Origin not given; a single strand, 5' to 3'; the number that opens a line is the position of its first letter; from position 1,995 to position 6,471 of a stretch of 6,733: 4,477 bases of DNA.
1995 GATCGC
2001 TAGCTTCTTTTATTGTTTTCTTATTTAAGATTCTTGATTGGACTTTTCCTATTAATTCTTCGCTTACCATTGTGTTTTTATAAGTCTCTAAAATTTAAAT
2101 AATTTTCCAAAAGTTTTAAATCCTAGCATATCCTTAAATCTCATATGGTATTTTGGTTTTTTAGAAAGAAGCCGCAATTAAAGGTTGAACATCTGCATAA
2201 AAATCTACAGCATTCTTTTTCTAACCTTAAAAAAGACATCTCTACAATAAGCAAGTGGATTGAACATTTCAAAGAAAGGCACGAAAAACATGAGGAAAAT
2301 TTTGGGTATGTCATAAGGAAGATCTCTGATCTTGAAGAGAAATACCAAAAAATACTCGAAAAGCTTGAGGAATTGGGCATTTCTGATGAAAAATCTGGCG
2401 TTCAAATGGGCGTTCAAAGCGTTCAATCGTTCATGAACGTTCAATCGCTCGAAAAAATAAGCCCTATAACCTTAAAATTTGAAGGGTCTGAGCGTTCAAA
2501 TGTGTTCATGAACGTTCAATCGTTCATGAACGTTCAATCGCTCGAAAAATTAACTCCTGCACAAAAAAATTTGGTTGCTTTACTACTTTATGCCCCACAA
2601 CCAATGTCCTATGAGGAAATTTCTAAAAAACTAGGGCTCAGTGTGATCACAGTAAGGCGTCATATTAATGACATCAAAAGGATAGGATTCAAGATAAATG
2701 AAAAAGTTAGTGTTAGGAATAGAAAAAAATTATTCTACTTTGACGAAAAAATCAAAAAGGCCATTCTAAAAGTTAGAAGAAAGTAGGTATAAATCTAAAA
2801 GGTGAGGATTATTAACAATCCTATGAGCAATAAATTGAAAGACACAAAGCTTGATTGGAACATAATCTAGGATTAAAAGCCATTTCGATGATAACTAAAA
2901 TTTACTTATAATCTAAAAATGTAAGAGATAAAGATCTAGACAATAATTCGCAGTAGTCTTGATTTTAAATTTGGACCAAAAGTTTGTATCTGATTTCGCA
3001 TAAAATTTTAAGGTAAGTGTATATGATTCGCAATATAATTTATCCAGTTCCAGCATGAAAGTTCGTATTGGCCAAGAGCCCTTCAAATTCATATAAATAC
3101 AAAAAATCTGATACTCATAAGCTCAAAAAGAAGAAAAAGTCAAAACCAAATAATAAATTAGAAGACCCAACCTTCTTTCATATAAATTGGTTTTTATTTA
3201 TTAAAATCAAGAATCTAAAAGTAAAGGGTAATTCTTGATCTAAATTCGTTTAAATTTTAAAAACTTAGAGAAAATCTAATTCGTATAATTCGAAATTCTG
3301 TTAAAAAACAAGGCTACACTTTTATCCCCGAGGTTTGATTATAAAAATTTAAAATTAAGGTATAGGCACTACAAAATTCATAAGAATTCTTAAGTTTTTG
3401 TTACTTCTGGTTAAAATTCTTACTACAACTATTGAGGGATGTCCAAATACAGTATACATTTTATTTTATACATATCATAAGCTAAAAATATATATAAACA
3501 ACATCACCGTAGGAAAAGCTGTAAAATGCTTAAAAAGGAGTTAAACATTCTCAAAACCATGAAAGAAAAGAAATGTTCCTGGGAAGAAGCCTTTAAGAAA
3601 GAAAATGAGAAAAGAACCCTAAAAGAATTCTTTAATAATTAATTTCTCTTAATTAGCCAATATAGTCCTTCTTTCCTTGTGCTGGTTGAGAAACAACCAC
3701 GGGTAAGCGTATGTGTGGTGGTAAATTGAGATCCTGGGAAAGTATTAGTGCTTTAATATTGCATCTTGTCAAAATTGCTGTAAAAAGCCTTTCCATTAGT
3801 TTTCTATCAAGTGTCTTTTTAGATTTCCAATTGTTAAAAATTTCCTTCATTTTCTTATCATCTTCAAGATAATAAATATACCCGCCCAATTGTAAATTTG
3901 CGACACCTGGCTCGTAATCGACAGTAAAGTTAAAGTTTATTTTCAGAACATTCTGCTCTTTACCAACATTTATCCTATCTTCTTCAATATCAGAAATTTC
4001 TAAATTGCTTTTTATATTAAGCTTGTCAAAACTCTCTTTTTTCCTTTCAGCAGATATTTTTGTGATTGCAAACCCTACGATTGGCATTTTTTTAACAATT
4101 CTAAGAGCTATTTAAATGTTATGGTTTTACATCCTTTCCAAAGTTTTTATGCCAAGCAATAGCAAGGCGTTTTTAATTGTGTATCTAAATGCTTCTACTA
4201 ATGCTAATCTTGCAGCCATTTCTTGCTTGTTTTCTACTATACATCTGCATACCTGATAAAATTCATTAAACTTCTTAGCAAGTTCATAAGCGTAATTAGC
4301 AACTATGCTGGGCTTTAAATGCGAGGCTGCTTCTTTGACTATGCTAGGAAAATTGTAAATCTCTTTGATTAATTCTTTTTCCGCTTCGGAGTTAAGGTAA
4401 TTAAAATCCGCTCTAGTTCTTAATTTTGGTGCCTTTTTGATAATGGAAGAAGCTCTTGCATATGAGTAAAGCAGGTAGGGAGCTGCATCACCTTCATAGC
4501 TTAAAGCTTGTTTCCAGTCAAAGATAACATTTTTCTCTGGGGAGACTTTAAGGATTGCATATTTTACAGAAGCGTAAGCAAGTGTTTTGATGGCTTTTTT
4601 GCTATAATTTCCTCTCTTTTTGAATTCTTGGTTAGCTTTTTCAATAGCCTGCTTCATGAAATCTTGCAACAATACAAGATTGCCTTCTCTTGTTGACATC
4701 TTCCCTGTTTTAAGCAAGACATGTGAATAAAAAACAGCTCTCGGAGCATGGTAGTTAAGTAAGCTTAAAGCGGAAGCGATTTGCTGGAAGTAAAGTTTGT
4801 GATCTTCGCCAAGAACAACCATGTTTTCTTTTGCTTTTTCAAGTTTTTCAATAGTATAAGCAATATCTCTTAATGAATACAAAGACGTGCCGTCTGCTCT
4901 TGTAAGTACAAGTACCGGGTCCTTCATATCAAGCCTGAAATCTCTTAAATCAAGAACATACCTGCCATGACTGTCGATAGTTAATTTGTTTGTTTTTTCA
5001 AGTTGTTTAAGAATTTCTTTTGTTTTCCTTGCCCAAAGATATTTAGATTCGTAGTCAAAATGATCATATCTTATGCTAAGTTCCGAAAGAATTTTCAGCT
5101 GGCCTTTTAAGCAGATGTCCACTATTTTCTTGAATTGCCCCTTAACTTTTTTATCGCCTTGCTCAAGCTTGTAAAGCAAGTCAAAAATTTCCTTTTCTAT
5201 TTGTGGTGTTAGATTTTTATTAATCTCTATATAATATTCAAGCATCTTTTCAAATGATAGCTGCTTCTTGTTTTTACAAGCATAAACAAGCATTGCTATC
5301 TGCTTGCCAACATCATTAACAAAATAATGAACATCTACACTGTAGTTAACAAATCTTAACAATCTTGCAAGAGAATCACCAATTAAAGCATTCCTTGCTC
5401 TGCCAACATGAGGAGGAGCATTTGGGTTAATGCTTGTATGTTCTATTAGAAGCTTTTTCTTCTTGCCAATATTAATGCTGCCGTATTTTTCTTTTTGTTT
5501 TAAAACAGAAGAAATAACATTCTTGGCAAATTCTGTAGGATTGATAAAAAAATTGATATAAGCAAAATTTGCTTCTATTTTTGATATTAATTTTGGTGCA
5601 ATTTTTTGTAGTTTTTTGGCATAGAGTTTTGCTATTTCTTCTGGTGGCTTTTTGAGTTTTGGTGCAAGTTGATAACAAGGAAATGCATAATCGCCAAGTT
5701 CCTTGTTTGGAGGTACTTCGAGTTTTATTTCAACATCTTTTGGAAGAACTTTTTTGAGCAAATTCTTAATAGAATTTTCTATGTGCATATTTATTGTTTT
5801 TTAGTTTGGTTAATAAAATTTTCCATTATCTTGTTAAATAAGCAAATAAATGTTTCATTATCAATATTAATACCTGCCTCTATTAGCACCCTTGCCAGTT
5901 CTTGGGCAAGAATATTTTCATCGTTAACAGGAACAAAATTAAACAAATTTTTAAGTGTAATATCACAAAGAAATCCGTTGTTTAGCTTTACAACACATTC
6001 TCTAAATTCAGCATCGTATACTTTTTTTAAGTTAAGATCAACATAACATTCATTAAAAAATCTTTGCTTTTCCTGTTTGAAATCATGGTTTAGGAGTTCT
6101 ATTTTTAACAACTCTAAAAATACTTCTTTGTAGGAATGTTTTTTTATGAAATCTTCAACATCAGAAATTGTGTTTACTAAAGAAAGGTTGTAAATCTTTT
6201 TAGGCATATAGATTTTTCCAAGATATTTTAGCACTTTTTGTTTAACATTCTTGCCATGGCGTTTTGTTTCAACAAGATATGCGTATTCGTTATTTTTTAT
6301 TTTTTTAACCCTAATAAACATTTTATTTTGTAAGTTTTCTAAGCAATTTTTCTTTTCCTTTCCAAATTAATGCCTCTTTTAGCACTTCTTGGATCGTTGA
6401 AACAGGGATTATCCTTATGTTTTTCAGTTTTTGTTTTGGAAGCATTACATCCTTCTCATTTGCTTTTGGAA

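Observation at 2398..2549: Phased GTTCA half-site array and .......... palindromes inside the coding sequence of an HTH protein, conserved at DNA level across reading frames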

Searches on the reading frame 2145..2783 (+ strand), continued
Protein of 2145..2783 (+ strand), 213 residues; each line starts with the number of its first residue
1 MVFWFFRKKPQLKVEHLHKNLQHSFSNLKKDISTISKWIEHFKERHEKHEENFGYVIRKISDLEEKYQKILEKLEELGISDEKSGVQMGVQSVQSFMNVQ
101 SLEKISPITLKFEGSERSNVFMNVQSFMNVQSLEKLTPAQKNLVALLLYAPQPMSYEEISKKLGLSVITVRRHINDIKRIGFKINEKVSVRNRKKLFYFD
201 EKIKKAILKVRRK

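Call 42: fold_search(model_id=the predicted structure, library=pdb)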
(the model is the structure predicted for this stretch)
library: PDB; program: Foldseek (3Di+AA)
matches with E <= 10: 1593; with E <= 0.001: 2
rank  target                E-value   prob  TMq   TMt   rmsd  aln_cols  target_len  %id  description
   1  4ld5_A                5.5e-04  1.00  0.29  0.43   8.6        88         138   19  Crystal structure of MepR Q18P mutant from multidrug resistant S. aureus clinical isolate (released 2013-09-11)
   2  3eco_A                7.2e-04  1.00  0.31  0.48   6.3        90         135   18  Crystal structure of MepR, a transcription regulator of the Staphylococcus aureus multidrug efflux pump MepA (released 2009-02-10)
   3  4omz_B                1.1e-03  1.00  0.29  0.59   3.8        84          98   13  Crystal Structure of NolR from Sinorhizobium fredii (released 2014-04-16)
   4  4lll_M                1.2e-03  1.00  0.32  0.52   6.0        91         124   19  Crystal structure of S. aureus MepR-DNA complex (released 2014-05-14)
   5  1smt_A                1.3e-03  1.00  0.31  0.62   8.6        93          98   12  SMTB REPRESSOR FROM SYNECHOCOCCUS PCC7942 (released 1997-12-03)
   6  1r1t_B                1.8e-03  1.00  0.31  0.62   8.0        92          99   12  Crystal structure of the cyanobacterial metallothionein repressor SmtB in the apo-form (released 2004-05-18)
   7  1r23_A                1.9e-03  1.00  0.32  0.61   8.0        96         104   12  Crystal structure of the cyanobacterial metallothionein repressor SmtB in the Zn1-form (one Zn(II) per dimer) (released 2004-05-18)
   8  3bpx_B                1.9e-03  1.00  0.30  0.45   6.2        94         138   19  Crystal Structure of MarR (released 2008-05-20)
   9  1smt_B                1.9e-03  1.00  0.31  0.60   8.0       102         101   11  SMTB REPRESSOR FROM SYNECHOCOCCUS PCC7942 (released 1997-12-03)
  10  5eri                  1.9e-03  1.00  0.31  0.42  13.9       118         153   14  MarR Protein from Peptoclostridium difficile DA00132 (released 2016-11-16)
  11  6cdb_A                2.0e-03  1.00  0.32  0.65   5.6        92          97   18  Crystal Structure of V66L CzrA in the Zn(II)bound state (released 2018-07-11)
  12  3cuo_A                2.0e-03  1.00  0.30  0.57   5.8        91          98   20  Crystal structure of the predicted DNA-binding transcriptional regulator from E. coli (released 2008-06-17)
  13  3jth_B                2.3e-03  1.00  0.30  0.64   4.8        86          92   17  Crystal structure of a transcriptional regulator HlyU from Vibrio vulnificus CMCP6 (released 2010-03-16)
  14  6cmv_C                2.3e-03  1.00  0.29  0.52  11.1       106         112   16  Crystal structure of Archaeal Biofilm Regulator (AbfR2) from Sulfolobus acidocaldarius (released 2018-11-14)
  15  5ffx_A                2.5e-03  1.00  0.31  0.47   3.9        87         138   17  S. aureus MepR G34K Mutant (released 2016-12-21)
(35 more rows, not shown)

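Call 59: search_protein_representatives(alignment_id=A2)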
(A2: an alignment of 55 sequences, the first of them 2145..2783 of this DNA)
Query: 55 sequences, 189 profile positions. Proteins with E-value up to 0.001 (for the whole library): 706; up to 1e-10: 178; up to 1e-30: 25. The best 150 are listed.
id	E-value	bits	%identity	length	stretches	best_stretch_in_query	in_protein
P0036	2.6e-66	239.1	-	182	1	1-186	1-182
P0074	3.4e-66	238.7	-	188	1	1-186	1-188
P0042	3.8e-65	235.3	-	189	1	1-186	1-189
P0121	5.9e-65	234.7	-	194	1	1-186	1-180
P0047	8.1e-64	231.0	-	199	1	1-186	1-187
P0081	2.1e-63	229.7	-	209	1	1-187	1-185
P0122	4.3e-63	228.6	-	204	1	2-187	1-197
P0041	9.4e-63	227.5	-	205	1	1-187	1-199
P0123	1.6e-62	226.7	-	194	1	1-186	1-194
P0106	5.0e-60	218.6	-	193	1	1-187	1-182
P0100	2.2e-58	213.2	-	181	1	4-187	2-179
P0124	2.6e-58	213.0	-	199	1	3-186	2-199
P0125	8.6e-57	208.1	-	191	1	2-186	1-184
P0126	4.9e-56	205.6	-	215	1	1-186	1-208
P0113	5.0e-56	205.6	-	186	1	2-187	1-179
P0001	1.9e-55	203.7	-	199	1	1-186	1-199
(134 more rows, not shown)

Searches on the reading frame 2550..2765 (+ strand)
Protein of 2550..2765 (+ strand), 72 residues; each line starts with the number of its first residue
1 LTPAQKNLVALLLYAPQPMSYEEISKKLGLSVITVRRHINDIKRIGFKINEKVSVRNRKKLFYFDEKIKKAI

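Call 14: find_related_loci(query=A1, collection=genome_contigs, flank=10000)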
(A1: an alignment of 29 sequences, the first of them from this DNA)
Query A1 (72 aa) in genome_contigs; peptide patterns used: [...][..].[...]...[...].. (x = any residue, [..] = any of these).
35 stretches matched a pattern; 26 encode a relative of the query (tblastn E <= 1e-3); 26 distinct loci.
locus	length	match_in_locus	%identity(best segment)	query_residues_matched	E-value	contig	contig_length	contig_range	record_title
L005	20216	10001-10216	68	1-72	1e-31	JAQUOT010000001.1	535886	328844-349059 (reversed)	MAG: Candidatus Nanoarchaeia archaeon isolate STD1_207 NODE_19_length_535886_cov_13.181462_Sandtown_D1, whole genome sho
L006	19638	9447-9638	75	1-64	4e-31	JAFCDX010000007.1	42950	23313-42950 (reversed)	Candidatus Woesearchaeota archaeon isolate Meg22_1012_Bin_171 Meg22_1012_Bin_171_scaffold_1621, whole genome shotgun seq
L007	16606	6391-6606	65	1-72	1e-30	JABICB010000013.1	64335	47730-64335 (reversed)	MAG: archaeon isolate SI048_bin40 k141_789030, whole genome shotgun sequence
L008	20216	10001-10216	65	1-72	2e-29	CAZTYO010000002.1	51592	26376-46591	MAG TPA_asm: Candidatus Woesearchaeota archaeon isolate SRP077602_co5_339 genome assembly, contig: NODE_3101_length_5159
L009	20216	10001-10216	60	1-72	1e-27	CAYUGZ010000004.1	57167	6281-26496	MAG TPA_asm: Candidatus Woesearchaeota archaeon isolate binchicken_co48_586 genome assembly, contig: NODE_692_length_571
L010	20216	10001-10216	64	1-72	1e-27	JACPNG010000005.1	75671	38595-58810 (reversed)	MAG: Candidatus Woesearchaeota archaeon isolate NC_groundwater_569_Ag_S-0.1um_31_12 S35_SO-1_scaffold_72595, whole genom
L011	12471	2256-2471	61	1-72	6e-27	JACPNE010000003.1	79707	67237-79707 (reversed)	MAG: Candidatus Woesearchaeota archaeon isolate NC_groundwater_567_Ag_S-0.1um_30_27 S35_SO-1_scaffold_160157, whole geno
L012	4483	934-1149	57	1-72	5e-26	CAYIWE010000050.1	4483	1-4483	MAG TPA_asm: Candidatus Woesearchaeota archaeon isolate ERP119705_co3_634 genome assembly, contig: NODE_27098_length_448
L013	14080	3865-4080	54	1-72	6e-26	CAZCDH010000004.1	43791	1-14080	MAG TPA_asm: Candidatus Woesearchaeota archaeon isolate binchicken_co141_322 genome assembly, contig: NODE_3729_length_4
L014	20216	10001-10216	54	1-72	6e-26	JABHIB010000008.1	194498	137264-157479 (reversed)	MAG: archaeon isolate SI037_bin53 k141_1031403, whole genome shotgun sequence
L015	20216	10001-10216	51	1-72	1e-24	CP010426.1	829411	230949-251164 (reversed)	MAG: archaeon GW2011_AR20 chromosome, complete genome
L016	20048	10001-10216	57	1-72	1e-24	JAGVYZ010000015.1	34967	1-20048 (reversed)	Candidatus Woesearchaeota archaeon isolate RIFOXYB1_FULL_29_12 rifoxyb1_full_scaffold_392, whole genome shotgun sequence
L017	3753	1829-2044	51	1-72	3e-24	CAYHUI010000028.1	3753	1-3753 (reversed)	MAG TPA_asm: Candidatus Woesearchaeota archaeon isolate ERP119705_co17_166 genome assembly, contig: NODE_49402_length_37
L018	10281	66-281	53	1-72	7e-24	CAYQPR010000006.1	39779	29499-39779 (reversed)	MAG TPA_asm: Candidatus Woesearchaeota archaeon isolate SRP178908_co2_276 genome assembly, contig: NODE_238_length_39779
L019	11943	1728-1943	51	1-72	1e-23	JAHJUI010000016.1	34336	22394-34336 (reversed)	MAG: Nanoarchaeota archaeon isolate OS_PC_MetaG.mb.99 OS_PC_MetaG.mb.99_k141_332077, whole genome shotgun sequence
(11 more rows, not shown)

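Call 75: search_protein_families(library=pfam, proteins=[L015:15574-16776:+, L015:16776-18398:+, L015:10507-11118:-, L015:11854-12324:-, L015:12380-12646:+, L015:14558-14821:-, L013:4176-4832:-], max_evalue=0.001)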
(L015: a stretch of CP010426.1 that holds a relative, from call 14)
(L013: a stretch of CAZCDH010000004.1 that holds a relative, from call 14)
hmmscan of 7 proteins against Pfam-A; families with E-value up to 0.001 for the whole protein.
L015:15574-16776:+ (401 aa): 10 families
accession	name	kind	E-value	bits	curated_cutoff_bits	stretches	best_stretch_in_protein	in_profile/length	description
PF09079.17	Cdc6_C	-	3.6e-27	94.6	25.1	1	298-387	1-92/96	CDC6, C terminal winged helix domain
PF22703.2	Cdc6_lid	-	1.1e-24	86.5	27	1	222-289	1-68/68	Cdc6 AAA+ ATPase-type lid domain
PF13401.12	AAA_22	-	6e-11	43.2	27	1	58-186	5-121/130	AAA domain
PF13191.12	AAA_16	-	3.7e-08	34.5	32.6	1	36-159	3-144/167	AAA ATPase domain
PF01637.24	ATPase_2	-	5.8e-08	33.2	33.2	1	53-175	15-139/225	ATPase domain predominantly from Archaea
PF00004.35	AAA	-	2.7e-07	31.6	21.2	1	62-210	2-126/131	ATPase family associated with various cellular activities (AAA)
PF22606.2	Cdc6-ORC-like_ATPase_lid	-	5.4e-06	26.7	27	1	216-272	1-57/60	Cdc6/ORC-like, ATPase lid domain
PF00270.35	DEAD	-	1.2e-05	25.5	26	0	57-87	13-41/167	DEAD/DEAH box helicase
PF24883.2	NPHP3_N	-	7.4e-05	23.4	24.8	0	58-119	22-82/164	Nephrocystin 3, N-terminal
PF05729.18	NACHT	-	0.00013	22.3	26.7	1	61-165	3-99/167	NACHT domain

L015:16776-18398:+ (541 aa): 3 families
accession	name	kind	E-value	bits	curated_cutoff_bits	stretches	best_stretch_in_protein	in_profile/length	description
PF04042.21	DNA_pol_E_B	-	2.2e-10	40.8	29.1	1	343-483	68-203/210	DNA polymerase alpha/epsilon subunit B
PF00149.33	Metallophos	-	1.8e-08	35.5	21.5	1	268-486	3-190/191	Calcineurin-like phosphoesterase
PF01336.31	tRNA_anti-codon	-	8.3e-07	29.3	27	1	181-236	1-55/75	OB-fold nucleic acid binding domain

L015:10507-11118:- (204 aa): 3 families
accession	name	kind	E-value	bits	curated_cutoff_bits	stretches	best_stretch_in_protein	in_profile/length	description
PF14493.12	HTH_40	-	5.6e-07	30.2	27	1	133-195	13-74/89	Helix-turn-helix domain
PF00196.25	GerE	-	8e-05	22.6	23.5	1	136-159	21-44/57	Bacterial regulatory proteins, luxR family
PF08279.18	HTH_11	-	0.00011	22.5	25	1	126-167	9-50/55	HTH domain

L015:11854-12324:- (157 aa): 0 families

L015:12380-12646:+ (89 aa): 0 families

L015:14558-14821:- (88 aa): 1 family
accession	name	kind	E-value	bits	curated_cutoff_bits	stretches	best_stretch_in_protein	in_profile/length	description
PF05239.21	PRC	-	6.9e-07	29.6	21.2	1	8-82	4-71/78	PRC-barrel domain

L013:4176-4832:- (219 aa): 0 families

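Call 76: find_related_loci(query=A1, collection=viral_contigs, flank=3000)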
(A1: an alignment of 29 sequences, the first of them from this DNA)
Query A1 (72 aa) in viral_contigs; peptide patterns used: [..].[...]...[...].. (x = any residue, [..] = any of these).
1 stretches matched a pattern; 1 encode a relative of the query (tblastn E <= 1e-3); 1 distinct loci.
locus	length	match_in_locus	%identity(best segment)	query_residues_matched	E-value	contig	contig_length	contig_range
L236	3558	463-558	47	15-42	6e-4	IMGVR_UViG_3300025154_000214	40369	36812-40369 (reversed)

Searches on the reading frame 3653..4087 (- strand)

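Call 6: search_protein_families(library=pfam, proteins=[window:3653-4087:-], max_evalue=0.1)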
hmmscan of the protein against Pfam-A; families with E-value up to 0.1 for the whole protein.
window:3653-4087:- (144 aa): 0 families

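Call 7: search_protein_families(library=ncbifam, proteins=[window:3653-4087:-], max_evalue=0.1)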
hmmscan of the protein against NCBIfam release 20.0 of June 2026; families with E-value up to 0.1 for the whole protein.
window:3653-4087:- (144 aa): 1 family
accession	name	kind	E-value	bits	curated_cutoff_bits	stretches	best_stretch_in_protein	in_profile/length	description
NF005102.0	PRK06541.1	equivalog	0.037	12.6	574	1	27-106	337-417/460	aspartate aminotransferase family protein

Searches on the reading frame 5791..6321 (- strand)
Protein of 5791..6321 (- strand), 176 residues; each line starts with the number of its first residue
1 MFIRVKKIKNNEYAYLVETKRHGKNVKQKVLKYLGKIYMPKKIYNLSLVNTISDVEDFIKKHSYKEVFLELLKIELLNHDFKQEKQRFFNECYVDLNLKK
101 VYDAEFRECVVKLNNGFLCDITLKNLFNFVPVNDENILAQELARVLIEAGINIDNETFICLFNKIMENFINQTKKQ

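Call 6: search_protein_families(library=pfam, proteins=[window:5791-6321:-], max_evalue=0.1)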
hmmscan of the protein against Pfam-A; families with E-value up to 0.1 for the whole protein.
window:5791-6321:- (176 aa): 0 families

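Call 7: search_protein_families(library=ncbifam, proteins=[window:5791-6321:-], max_evalue=0.1)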
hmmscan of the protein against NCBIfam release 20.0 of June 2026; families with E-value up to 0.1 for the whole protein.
window:5791-6321:- (176 aa): 1 family
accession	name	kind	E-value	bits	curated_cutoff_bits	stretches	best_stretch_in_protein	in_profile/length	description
TIGR00706.1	SppA_dom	equivalog_domain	0.051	13.2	155.45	1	8-61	147-202/208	signal peptide peptidase SppA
